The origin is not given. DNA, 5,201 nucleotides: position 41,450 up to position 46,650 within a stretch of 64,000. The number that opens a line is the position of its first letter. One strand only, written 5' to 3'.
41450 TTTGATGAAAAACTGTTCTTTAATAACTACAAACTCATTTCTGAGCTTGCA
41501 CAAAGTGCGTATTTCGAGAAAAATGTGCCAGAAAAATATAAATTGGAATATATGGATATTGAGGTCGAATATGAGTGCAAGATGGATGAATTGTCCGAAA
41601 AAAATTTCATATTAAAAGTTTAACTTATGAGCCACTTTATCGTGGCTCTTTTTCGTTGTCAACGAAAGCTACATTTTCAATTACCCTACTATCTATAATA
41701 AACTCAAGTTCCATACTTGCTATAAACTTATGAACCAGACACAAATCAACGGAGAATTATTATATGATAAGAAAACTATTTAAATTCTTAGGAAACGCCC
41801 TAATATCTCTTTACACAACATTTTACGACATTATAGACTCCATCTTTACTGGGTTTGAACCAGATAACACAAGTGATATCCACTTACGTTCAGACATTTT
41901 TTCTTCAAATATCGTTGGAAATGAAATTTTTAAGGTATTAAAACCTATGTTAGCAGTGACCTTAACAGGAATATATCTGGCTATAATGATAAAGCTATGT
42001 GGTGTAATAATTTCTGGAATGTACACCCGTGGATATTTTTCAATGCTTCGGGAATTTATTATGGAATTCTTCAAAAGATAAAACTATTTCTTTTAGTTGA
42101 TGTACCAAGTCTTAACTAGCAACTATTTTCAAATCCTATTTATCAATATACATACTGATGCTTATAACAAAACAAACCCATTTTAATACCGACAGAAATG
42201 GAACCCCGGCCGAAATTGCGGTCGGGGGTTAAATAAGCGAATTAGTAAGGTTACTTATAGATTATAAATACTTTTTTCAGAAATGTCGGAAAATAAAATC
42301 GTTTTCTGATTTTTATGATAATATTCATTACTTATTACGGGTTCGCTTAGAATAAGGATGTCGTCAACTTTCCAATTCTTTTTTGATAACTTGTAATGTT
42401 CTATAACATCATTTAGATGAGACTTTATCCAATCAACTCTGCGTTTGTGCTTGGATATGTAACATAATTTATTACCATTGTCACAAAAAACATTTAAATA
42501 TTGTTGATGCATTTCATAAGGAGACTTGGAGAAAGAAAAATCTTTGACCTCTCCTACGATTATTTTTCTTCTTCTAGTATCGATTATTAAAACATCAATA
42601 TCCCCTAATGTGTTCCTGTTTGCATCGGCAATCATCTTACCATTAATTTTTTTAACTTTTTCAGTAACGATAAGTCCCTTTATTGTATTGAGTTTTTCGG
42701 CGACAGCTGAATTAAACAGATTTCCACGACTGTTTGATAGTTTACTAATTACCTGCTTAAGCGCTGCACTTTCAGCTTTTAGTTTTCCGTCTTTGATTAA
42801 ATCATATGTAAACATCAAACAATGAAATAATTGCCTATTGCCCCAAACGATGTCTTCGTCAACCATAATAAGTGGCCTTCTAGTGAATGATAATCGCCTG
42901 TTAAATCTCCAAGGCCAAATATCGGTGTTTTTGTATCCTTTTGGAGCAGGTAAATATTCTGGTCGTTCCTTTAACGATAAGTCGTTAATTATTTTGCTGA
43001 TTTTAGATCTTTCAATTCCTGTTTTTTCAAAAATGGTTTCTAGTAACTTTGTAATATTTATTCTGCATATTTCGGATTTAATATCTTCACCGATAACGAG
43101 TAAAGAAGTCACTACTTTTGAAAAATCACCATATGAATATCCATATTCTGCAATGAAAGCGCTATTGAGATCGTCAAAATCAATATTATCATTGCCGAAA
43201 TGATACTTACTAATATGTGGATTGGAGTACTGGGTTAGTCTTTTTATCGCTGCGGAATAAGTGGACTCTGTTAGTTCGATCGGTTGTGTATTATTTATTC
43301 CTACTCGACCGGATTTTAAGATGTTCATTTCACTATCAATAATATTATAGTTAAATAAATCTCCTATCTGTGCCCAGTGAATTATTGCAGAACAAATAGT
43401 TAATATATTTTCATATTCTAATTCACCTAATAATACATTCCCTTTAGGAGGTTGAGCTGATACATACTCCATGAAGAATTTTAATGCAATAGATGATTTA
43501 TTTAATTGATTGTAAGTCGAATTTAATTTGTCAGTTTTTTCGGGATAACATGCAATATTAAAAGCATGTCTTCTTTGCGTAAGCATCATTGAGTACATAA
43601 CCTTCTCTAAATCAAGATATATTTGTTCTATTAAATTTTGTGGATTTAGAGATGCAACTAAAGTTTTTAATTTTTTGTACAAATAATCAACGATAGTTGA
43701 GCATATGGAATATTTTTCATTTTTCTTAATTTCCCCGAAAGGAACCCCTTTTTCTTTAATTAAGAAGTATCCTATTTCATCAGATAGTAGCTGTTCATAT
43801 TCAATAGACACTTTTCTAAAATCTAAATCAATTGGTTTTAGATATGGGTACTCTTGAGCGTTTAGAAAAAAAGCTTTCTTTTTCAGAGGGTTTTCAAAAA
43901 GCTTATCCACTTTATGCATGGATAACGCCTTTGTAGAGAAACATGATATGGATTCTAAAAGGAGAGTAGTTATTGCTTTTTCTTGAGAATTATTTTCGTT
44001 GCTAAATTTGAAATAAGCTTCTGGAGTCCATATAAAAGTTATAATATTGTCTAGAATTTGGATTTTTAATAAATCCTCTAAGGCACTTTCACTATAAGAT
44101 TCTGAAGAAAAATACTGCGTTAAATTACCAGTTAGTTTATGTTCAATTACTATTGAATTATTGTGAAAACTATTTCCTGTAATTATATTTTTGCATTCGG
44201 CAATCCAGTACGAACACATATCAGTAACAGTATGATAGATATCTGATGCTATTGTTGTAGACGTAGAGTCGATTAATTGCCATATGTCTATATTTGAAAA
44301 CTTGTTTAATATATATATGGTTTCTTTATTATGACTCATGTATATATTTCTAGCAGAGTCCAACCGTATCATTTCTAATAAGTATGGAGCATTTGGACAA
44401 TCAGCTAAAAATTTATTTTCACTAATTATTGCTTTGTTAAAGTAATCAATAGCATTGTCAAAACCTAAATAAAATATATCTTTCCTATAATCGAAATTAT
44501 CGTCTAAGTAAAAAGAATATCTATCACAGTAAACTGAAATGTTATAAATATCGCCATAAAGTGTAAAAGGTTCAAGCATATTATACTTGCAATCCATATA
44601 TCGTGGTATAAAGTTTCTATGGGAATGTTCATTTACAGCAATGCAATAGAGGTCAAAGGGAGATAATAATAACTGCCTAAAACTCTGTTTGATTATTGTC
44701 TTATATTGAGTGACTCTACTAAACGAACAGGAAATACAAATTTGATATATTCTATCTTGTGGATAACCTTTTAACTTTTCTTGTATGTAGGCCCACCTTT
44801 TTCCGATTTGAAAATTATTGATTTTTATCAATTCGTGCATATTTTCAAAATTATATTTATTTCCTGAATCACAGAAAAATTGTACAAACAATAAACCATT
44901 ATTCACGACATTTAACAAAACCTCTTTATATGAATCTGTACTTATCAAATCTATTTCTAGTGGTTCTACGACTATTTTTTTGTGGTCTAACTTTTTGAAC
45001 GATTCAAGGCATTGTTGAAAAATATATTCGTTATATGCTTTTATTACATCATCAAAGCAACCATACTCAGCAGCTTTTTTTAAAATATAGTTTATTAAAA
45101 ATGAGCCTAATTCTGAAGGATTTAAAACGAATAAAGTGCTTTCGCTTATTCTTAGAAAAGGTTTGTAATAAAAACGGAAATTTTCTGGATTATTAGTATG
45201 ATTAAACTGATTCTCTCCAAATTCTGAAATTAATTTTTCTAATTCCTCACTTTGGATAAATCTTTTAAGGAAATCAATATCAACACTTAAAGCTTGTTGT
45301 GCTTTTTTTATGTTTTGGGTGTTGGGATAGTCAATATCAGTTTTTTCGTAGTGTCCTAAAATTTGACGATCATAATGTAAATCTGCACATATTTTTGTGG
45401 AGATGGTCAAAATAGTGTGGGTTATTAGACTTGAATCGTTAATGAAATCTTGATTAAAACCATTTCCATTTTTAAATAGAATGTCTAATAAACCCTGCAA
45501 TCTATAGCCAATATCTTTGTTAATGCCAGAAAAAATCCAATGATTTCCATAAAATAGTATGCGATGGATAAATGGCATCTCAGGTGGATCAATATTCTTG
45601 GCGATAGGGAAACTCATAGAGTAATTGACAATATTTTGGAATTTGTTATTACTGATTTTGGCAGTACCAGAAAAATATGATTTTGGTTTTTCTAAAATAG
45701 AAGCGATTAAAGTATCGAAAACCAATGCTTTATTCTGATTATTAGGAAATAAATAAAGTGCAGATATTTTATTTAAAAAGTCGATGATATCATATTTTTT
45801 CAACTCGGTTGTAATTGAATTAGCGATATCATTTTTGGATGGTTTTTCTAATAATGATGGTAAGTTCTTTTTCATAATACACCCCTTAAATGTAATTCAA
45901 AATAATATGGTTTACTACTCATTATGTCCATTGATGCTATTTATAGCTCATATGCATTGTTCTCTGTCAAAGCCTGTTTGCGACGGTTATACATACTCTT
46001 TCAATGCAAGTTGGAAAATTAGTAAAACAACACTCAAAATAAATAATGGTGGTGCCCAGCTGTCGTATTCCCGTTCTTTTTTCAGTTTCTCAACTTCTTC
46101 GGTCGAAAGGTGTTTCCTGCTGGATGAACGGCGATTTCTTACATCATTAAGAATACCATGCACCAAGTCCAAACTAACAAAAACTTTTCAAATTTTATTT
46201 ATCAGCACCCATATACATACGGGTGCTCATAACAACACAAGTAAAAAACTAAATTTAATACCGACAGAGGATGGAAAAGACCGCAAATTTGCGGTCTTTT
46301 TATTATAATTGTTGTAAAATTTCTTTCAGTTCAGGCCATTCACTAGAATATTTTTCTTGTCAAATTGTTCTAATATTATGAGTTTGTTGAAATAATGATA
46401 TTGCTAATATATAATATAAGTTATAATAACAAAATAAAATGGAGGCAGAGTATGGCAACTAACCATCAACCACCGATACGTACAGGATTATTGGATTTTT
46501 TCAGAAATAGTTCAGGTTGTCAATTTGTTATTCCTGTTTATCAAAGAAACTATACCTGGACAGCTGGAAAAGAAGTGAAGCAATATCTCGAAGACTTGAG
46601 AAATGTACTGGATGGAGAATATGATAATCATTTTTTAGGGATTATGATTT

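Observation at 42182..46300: Orphan 1206-aa PD-(D/E)xK protein carried on a 4.1-kb segment bracketed by ~47-bp direct repeats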

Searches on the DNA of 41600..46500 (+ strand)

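Call 43: search_rna_families(source=window, start=41600, end=46500, threshold=evalue, max_evalue=5)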
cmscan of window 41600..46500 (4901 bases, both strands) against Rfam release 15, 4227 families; matches with E-value up to 5: 9.
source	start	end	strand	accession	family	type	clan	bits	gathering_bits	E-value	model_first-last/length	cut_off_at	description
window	46200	46321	+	RF01240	snR85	Gene; snRNA; snoRNA; HACA-box;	CL00024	21.9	37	0.62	1-180/180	no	Small nucleolar RNA snR85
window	46268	46318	-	RF02066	STnc320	Gene; sRNA;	-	21.6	50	1.1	1-55/55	no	Salmonella enterica sRNA STnc320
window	46242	46304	+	RF01859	Phe_leader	Cis-reg; leader;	-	21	55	4.4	1-125/125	no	Phenylalanine leader peptide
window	46271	46339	-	RF00513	Trp_leader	Cis-reg; leader;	-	20.6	41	1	1-100/100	no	Tryptophan operon leader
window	46195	46326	+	RF02960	DUF2800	Cis-reg;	-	20.2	60.2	2.2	1-158/158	no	DUF2800 RNA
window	44347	44411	-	RF00251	mir-219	Gene; miRNA;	-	19.3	54.5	1.2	1-79/79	no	mir-219 microRNA precursor family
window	46218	46304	+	RF00513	Trp_leader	Cis-reg; leader;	-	18.3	41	4.1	1-100/100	no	Tryptophan operon leader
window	41600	41662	-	RF01808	MicX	Gene; sRNA;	-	18.1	75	1.1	1-63/194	3'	MicX Vibrio cholerae sRNA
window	41600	41683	+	RF01926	mir-981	Gene; miRNA;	-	16.6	51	0.79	31-86/86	5'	mir-981 microRNA precursor family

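Call 69: search_dna_similar(query=window:46150-46305:+, collection=plasmids, mode=distant, max_evalue=0.01, max_rows=10)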
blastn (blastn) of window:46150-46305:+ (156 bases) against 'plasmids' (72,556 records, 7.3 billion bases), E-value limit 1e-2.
No match.

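Call 70: search_dna_similar(query=window:46150-46305:+, collection=phages, mode=distant, max_evalue=0.01, max_rows=10)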
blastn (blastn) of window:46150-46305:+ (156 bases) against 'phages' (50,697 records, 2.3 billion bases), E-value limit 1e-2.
No match.

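Call 88: build_rna_model(alignment_id=A7, structure=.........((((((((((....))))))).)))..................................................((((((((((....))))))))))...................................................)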
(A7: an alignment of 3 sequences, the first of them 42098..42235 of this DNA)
Model R1 built from alignment A7 (3 sequences, 159 columns); structure: as given.
model positions 155; base pairs 20; branch points 1; effective number of sequences 1.36; information 0.589 bits per position. Calibrated on 0.2 Mb of random sequence (short: E-values are rough).
structure used (alignment columns):
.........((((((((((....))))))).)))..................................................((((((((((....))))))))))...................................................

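Call 89: search_with_rna_model(model_id=R1, sources=[window, L004, L005, L009, L010, L012, L014, L015, L017, L020], max_evalue=10)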
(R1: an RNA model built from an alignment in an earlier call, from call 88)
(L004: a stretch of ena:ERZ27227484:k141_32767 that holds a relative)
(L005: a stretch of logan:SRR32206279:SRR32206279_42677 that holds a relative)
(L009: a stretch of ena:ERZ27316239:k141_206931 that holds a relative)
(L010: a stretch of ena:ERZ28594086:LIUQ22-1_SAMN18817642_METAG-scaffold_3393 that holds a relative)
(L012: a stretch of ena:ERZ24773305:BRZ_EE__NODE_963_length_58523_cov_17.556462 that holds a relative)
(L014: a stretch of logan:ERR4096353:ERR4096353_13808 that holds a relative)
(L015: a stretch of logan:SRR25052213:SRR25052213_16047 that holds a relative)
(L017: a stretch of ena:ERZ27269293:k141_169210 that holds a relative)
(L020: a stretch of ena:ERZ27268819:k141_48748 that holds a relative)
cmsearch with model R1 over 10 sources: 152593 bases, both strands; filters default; matches with E-value up to 10: 23.
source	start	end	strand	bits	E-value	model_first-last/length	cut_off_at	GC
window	46153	46306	-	184.7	4.8e-39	1-155/155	no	0.33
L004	5016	5172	+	180.7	4e-38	1-155/155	no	0.35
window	42095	42235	-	131.3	5.7e-27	1-155/155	no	0.36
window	46269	46348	+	26.9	0.0021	1-155/155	no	0.34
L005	4609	4703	+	24.3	0.0082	1-155/155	no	0.29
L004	4941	5053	-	24.1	0.0088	1-155/155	no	0.3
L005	4557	4638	-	23.5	0.012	8-123/155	no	0.22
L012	6693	6745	-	19.3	0.11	1-155/155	no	0.23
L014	2007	2059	-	19.3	0.11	1-155/155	no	0.23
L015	2197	2249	-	19.3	0.11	1-155/155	no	0.23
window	46185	46227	+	18.5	0.16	60-104/155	no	0.33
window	50427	50561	+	18.4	0.17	1-155/155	no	0.33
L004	5098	5140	-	15.9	0.64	60-104/155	no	0.3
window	23054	23175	-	15.8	0.67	1-155/155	no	0.34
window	42197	42281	+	15.3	0.87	1-155/155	no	0.38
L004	4921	5015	+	14.5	1.3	1-155/155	no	0.22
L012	1000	1128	-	12.7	3.3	1-155/155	no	0.25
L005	4639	4697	-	12.3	4.1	1-155/155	no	0.2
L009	549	608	+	10.7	9.5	1-155/155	no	0.25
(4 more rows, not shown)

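Call 108: search_with_rna_model(model_id=R1, sources=[L033, L034, L035, L036, L030], max_evalue=1)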
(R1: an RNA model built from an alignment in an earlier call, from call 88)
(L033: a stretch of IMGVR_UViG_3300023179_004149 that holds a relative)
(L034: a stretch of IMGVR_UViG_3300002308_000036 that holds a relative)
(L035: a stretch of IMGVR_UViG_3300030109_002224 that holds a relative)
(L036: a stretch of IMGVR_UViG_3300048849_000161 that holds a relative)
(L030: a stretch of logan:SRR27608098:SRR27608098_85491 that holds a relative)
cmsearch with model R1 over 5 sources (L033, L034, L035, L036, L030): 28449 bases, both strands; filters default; matches with E-value up to 1: 4.
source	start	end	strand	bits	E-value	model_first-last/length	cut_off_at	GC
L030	7545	7686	+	119.6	4.5e-25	1-155/155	no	0.35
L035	1826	1964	+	19.5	0.018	1-155/155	no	0.32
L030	7499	7584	-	13.2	0.48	1-155/155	no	0.38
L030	4935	4996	-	12.9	0.56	1-155/155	no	0.29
